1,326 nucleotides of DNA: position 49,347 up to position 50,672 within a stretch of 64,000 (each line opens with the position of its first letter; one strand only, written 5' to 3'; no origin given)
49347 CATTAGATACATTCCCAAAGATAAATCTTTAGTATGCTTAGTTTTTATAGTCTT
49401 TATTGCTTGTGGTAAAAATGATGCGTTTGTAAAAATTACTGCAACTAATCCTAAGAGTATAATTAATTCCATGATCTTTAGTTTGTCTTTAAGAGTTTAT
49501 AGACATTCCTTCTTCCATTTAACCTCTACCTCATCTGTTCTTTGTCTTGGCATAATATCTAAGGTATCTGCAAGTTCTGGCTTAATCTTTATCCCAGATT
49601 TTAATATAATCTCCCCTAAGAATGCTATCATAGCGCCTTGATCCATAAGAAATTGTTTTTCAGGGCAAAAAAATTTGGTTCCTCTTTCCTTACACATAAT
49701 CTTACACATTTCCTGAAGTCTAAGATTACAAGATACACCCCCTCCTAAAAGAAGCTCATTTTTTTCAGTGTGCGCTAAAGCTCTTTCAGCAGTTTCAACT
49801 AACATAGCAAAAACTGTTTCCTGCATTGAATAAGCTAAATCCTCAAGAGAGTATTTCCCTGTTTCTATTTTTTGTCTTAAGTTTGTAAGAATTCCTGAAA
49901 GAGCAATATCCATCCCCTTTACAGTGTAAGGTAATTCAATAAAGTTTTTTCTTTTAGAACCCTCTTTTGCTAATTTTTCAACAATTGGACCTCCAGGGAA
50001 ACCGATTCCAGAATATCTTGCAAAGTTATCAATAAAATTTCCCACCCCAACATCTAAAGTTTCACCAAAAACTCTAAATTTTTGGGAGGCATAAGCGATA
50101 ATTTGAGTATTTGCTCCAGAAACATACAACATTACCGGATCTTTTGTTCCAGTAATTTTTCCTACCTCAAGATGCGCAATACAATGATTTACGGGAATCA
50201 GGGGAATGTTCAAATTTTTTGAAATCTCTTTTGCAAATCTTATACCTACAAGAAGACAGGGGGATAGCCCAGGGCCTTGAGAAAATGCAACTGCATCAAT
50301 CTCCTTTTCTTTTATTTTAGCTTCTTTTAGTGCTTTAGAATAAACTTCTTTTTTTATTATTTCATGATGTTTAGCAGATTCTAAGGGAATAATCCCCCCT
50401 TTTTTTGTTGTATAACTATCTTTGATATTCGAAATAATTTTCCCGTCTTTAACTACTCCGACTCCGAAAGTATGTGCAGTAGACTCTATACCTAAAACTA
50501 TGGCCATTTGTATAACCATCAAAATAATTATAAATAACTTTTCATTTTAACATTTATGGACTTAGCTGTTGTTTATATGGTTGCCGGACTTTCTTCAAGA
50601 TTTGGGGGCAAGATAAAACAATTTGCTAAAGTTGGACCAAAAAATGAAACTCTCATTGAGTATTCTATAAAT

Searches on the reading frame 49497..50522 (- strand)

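Call 70: search_protein_families(library=ncbifam, proteins=[window:49497-50522:-], max_evalue=1e-10)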
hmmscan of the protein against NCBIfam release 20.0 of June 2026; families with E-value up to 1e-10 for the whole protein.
window:49497-50522:- (341 aa): 4 families
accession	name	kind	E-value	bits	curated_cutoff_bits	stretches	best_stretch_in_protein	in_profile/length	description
NF007174.0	PRK09605.1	equivalog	1.7e-132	442.6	447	1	8-339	2-328/535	bifunctional N(6)-L-threonylcarbamoyladenine synthase/serine/threonine protein kinase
TIGR03722.2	arch_KAE1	equivalog_domain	1.2e-127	425.5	375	1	9-336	1-323/323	KEOPS complex N(6)-L-threonylcarbamoyladenine synthase Kae1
TIGR00329.1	gcp_kae1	subfamily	2.6e-89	299.5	207.8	1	10-300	1-305/305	tRNA (adenosine(37)-N6)-threonylcarbamoyltransferase complex transferase subunit TsaD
TIGR03723.1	T6A_TsaD_YgjD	equivalog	2.8e-65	220.5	296.1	1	9-305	1-311/314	tRNA (adenosine(37)-N6)-threonylcarbamoyltransferase complex transferase subunit TsaD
